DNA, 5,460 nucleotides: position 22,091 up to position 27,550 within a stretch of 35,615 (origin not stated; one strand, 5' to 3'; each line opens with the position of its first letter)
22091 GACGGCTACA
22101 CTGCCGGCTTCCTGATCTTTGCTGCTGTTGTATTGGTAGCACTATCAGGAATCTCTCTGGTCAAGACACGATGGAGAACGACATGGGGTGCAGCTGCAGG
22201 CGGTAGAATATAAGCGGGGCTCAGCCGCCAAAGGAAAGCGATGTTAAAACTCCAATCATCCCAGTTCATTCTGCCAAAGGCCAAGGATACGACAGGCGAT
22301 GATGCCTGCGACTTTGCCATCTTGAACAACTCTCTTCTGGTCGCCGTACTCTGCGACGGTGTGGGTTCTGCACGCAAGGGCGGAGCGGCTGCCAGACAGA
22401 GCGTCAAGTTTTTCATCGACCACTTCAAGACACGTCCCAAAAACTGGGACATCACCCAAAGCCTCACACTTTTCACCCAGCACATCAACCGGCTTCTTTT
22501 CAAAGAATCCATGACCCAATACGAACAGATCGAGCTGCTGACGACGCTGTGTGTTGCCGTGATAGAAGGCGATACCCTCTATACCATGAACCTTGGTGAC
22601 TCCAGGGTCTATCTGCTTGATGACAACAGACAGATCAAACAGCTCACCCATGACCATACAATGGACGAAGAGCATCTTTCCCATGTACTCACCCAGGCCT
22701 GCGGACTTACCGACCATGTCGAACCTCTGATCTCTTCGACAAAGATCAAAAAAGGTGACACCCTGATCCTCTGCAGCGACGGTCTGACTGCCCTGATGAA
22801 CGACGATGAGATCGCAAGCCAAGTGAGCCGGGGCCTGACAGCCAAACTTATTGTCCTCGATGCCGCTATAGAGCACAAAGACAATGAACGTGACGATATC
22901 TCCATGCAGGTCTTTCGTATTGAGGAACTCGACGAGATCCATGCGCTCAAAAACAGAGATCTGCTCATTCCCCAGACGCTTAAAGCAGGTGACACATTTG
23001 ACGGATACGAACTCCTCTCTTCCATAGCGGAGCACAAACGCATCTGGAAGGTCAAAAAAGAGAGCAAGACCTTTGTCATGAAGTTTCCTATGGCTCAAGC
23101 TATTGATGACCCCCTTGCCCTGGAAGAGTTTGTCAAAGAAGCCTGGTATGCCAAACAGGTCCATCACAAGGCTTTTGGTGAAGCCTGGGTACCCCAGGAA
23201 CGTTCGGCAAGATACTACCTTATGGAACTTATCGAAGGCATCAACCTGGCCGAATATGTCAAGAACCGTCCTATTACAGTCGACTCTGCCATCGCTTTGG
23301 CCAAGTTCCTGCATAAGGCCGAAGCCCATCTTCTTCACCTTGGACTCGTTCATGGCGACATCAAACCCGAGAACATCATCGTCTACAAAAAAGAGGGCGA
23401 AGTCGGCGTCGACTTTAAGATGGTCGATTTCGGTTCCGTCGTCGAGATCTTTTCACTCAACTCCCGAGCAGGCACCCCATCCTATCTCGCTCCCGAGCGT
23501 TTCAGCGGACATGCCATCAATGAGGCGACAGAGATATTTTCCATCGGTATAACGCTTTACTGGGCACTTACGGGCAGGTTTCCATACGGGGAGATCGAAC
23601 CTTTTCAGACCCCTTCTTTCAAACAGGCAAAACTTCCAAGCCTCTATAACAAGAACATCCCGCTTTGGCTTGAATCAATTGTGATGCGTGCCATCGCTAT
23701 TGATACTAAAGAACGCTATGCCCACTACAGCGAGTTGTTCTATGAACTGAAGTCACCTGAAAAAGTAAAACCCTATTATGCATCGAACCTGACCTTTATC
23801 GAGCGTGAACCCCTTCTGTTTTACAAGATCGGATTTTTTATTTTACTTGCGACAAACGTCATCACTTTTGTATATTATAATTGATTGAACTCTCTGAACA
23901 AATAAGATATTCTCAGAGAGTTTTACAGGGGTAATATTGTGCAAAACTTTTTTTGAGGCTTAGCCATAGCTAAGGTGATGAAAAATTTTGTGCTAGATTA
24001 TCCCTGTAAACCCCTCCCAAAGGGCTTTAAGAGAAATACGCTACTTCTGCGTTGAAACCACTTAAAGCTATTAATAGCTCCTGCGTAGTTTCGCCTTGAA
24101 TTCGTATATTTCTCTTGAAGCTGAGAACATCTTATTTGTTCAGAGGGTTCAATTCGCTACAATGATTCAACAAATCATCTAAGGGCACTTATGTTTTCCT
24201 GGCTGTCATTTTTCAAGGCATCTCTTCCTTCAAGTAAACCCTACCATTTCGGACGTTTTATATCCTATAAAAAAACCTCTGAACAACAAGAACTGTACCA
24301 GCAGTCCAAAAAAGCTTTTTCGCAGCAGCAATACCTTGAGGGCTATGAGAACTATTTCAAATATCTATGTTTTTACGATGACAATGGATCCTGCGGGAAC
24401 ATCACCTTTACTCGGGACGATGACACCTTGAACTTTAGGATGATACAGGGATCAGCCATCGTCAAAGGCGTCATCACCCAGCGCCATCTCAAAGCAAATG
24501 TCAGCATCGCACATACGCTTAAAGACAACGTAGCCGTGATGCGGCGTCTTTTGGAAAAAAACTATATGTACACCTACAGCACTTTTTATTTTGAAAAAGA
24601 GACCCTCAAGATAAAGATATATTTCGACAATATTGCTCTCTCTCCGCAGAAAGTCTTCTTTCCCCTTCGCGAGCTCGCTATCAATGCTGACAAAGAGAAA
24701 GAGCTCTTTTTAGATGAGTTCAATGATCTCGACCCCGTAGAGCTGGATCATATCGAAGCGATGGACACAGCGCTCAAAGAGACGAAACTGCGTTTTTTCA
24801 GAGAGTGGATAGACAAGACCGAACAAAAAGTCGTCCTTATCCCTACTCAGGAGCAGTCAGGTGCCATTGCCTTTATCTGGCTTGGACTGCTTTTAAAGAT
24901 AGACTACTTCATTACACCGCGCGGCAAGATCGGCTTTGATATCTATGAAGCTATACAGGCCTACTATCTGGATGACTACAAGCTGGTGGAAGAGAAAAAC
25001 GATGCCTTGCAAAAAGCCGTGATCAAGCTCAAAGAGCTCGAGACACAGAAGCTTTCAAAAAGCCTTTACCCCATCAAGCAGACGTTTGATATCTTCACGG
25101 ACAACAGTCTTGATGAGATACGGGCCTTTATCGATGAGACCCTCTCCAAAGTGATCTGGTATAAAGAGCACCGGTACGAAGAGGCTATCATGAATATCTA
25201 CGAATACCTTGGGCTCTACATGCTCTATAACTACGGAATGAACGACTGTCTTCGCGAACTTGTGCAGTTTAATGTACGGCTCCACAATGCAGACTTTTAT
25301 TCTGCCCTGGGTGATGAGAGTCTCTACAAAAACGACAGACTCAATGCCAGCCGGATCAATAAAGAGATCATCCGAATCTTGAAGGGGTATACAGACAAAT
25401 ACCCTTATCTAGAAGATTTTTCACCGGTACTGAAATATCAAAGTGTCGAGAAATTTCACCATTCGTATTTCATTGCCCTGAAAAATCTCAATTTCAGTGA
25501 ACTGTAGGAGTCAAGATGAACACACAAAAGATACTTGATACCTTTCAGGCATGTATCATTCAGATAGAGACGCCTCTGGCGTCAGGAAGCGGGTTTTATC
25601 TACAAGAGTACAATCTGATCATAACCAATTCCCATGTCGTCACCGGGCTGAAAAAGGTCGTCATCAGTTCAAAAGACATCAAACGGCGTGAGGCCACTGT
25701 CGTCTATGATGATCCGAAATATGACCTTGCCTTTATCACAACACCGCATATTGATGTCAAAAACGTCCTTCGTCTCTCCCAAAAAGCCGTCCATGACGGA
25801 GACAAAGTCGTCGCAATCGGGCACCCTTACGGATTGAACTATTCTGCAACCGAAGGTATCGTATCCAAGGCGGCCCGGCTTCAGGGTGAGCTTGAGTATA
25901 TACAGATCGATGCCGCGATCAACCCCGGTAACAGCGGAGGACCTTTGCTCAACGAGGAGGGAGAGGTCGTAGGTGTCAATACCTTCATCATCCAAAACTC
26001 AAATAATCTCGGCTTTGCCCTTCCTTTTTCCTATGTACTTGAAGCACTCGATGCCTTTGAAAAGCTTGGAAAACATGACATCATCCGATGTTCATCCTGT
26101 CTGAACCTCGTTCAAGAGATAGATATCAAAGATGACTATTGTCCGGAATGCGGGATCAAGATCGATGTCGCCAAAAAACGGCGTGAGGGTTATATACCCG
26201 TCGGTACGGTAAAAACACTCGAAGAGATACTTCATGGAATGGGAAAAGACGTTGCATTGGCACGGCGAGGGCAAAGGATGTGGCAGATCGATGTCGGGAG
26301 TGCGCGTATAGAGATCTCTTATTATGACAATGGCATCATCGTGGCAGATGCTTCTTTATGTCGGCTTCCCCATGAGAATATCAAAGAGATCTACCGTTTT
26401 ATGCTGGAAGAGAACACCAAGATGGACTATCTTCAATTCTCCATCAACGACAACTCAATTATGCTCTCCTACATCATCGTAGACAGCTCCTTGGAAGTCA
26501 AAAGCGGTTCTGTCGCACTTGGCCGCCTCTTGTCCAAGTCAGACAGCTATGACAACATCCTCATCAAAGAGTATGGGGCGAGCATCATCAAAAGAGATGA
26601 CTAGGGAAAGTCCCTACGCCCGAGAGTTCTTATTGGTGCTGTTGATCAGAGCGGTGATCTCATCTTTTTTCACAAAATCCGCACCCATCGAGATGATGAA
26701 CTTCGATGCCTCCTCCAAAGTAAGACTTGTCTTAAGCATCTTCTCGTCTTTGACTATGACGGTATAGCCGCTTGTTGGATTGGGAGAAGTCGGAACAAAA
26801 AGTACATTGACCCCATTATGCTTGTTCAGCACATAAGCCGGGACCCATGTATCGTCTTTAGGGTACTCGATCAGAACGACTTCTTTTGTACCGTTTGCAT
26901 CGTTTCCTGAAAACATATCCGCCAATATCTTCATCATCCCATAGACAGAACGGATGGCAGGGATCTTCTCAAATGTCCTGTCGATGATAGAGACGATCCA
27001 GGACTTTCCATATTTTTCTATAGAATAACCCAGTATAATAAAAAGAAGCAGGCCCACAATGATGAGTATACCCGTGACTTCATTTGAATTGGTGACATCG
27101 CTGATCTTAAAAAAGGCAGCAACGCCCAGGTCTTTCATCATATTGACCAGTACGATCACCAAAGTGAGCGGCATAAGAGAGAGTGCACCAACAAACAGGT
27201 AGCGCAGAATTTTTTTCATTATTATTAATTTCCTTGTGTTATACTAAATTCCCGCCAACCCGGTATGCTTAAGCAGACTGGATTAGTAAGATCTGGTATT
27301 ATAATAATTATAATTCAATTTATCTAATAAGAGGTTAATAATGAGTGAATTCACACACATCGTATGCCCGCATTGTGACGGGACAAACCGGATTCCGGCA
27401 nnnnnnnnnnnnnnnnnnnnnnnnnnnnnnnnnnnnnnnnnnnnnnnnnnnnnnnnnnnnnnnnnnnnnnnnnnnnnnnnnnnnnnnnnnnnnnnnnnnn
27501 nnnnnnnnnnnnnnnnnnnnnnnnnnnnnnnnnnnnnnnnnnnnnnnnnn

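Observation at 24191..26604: Two-gene module: YbjN/secretion-chaperone-like protein plus cytoplasmic trypsin-like protease fused to a Zn-ribbon and a YbjN-like segment. Candidate uncharacterised protease-based regulatory or conflict system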

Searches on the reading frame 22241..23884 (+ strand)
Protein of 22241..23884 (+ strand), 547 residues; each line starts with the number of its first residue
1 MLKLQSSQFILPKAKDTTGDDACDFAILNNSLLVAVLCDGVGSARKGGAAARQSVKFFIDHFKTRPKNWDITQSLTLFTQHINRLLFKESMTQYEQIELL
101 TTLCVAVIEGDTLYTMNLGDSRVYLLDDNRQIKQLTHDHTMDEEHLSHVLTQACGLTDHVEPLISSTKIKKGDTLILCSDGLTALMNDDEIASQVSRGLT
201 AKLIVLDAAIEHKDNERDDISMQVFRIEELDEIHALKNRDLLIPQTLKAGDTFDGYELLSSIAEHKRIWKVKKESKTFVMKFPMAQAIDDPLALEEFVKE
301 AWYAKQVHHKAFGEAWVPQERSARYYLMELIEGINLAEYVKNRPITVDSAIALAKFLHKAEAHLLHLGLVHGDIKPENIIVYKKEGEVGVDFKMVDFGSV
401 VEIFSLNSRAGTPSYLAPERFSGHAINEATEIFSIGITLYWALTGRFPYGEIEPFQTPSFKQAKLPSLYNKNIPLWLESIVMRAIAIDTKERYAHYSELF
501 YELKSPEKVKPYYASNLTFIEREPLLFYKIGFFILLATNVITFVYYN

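Call 3: search_protein_families(library=pfam, proteins=[window:22241-23884:+], max_evalue=1)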
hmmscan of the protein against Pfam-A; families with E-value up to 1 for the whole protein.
window:22241-23884:+ (547 aa): 10 families
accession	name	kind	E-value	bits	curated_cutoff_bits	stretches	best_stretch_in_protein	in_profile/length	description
PF00069.31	Pkinase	-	4.3e-23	82.5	31.7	1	272-454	21-202/263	Protein kinase domain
PF13672.11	PP2C_2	-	2.8e-18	66.7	24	1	16-188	9-181/209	Protein phosphatase 2C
PF00481.26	PP2C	-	3.5e-12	47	20.3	2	95-144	96-145/255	Protein phosphatase 2C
PF07714.23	PK_Tyr_Ser-Thr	-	4.3e-12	46.3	23.1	1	285-493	36-249/258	Protein tyrosine and serine/threonine kinase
PF07228.17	SpoIIE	-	1.3e-05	25.7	25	1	36-191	8-143/192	Stage II sporulation protein E (SpoIIE)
PF03109.22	ABC1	-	0.00016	21.3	22.9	1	322-403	141-217/244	ABC1 atypical kinase-like domain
PF01636.29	APH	-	0.00033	20.9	23.2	1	350-400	147-202/239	Phosphotransferase enzyme family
PF14531.12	Kinase-like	-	0.0012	18.6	25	1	359-461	156-263/289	Kinase-like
PF01163.29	RIO1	-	0.011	15.8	22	1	326-388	83-144/187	RIO domain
PF04077.17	DsrH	-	0.044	14.4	24.4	1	169-208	16-55/88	DsrH like protein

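Call 4: search_protein_families(library=ncbifam, proteins=[window:22241-23884:+], max_evalue=1)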
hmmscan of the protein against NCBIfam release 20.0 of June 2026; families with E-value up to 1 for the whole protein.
window:22241-23884:+ (547 aa): 23 families
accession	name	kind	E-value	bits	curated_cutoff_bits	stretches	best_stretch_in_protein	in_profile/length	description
NF033484.1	Stp1_PP2C_phos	equivalog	9.4e-33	113.7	230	1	20-201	12-206/232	Stp1/IreP family PP2C-type Ser/Thr phosphatase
NF033483.0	PknB_PASTA_kin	equivalog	2.5e-31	109.4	450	1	285-510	42-272/563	Stk1 family PASTA domain-containing Ser/Thr kinase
NF047741.1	antiphage_MADS6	equivalog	5.2e-22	78.1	460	2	320-504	269-458/612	methylation-associated defense system protein kinase MAD6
NF009651.0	PRK13184.1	equivalog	2e-17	62.5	839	1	291-513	43-297/932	serine/threonine-protein kinase PknD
NF052427.1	StpK7MSMEG_1200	equivalog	4.2e-17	61.8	900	1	322-499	79-261/601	serine/threonine protein kinase StpK7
NF038150.1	lanthi_synth_IV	equivalog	3.5e-12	45.5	650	1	323-452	267-399/851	class IV lanthionine synthetase LanL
NF053615.1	SerThrKinAfsKStmc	equivalog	3.5e-11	42.5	1300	1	352-457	116-221/809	protein serine/threonine kinase AfsK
NF011149.0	PRK14559.1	equivalog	6.8e-11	41.6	374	1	36-183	415-581/642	serine/threonine phosphatase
NF033442.0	BREX_PglW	equivalog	3.3e-09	35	990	1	328-449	588-710/1391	BREX system serine/threonine kinase PglW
NF043056.1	T4SS_LegK1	equivalog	7.7e-09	34.7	550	1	299-436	127-277/516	Dot/Icm T4SS effector kinase LegK1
NF058632.1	SerThrKinPrkT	equivalog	4.5e-07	29.2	280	1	317-385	87-154/322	serine/threonine protein kinase PrkT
NF011464.0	PRK14879.1-7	equivalog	7.5e-06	25.8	246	1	284-403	40-157/221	Kae1-associated kinase Bud32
TIGR03903.1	TOMM_kin_cyc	equivalog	1.4e-05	23.1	705.75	1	328-446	58-186/1267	TOMM system kinase/cyclase fusion protein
TIGR03724.2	arch_bud32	equivalog_domain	5.8e-05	22.7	125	1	287-398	30-134/193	KEOPS complex kinase/ATPase Bud32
NF011463.0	PRK14879.1-4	equivalog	0.00022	20.7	188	1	327-401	96-166/237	Kae1-associated kinase Bud32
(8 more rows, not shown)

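Call 5: search_protein_families(library=padloc, proteins=[window:22241-23884:+], max_evalue=1)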
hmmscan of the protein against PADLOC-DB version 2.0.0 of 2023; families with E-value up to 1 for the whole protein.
window:22241-23884:+ (547 aa): 36 families (the best 25 are shown)
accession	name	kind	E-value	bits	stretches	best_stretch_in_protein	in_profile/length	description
PDLC04047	PD-T4-6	-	3.6e-34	116.3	1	270-519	31-285/327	-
PDLC04042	PD-T4-6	-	3.7e-33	113.4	1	278-508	37-274/292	-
PDLC04053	PD-T4-6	-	1.3e-31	108.2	1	287-503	46-268/311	-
PDLC04048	PD-T4-6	-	6.8e-30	102.6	1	287-506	48-272/354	-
PDLC04054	PD-T4-6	-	2.1e-25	87.9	1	280-502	40-269/347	-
PDLC04060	PD-T4-6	-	3.1e-25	87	1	287-505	45-268/486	-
PDLC04061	PD-T4-6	-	1.9e-24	85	1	313-504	85-281/510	-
PDLC04138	mad6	-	1.1e-22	78.7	1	316-499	121-306/659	mads_6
PDLC04057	PD-T4-6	-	2.9e-22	77.3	1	289-505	47-269/443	-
PDLC04039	PD-T4-6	-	3.6e-22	77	1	320-499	84-268/458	-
PDLC04043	PD-T4-6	-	3.7e-22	77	1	277-503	42-274/452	-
PDLC04064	PD-T4-6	-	6.6e-22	76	1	285-503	55-277/369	-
PDLC04040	PD-T4-6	-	3.6e-21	73.5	1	320-505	74-264/547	-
PDLC04044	PD-T4-6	-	1.4e-20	71.7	1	275-511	61-297/372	-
PDLC04041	PD-T4-6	-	3.4e-20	70.7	1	243-500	17-287/443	-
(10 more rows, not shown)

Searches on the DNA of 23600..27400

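Call 55: search_rna_families(source=window, start=23600, end=27400, threshold=evalue, max_evalue=1)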
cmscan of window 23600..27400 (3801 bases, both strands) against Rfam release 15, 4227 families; matches with E-value up to 1: 0.
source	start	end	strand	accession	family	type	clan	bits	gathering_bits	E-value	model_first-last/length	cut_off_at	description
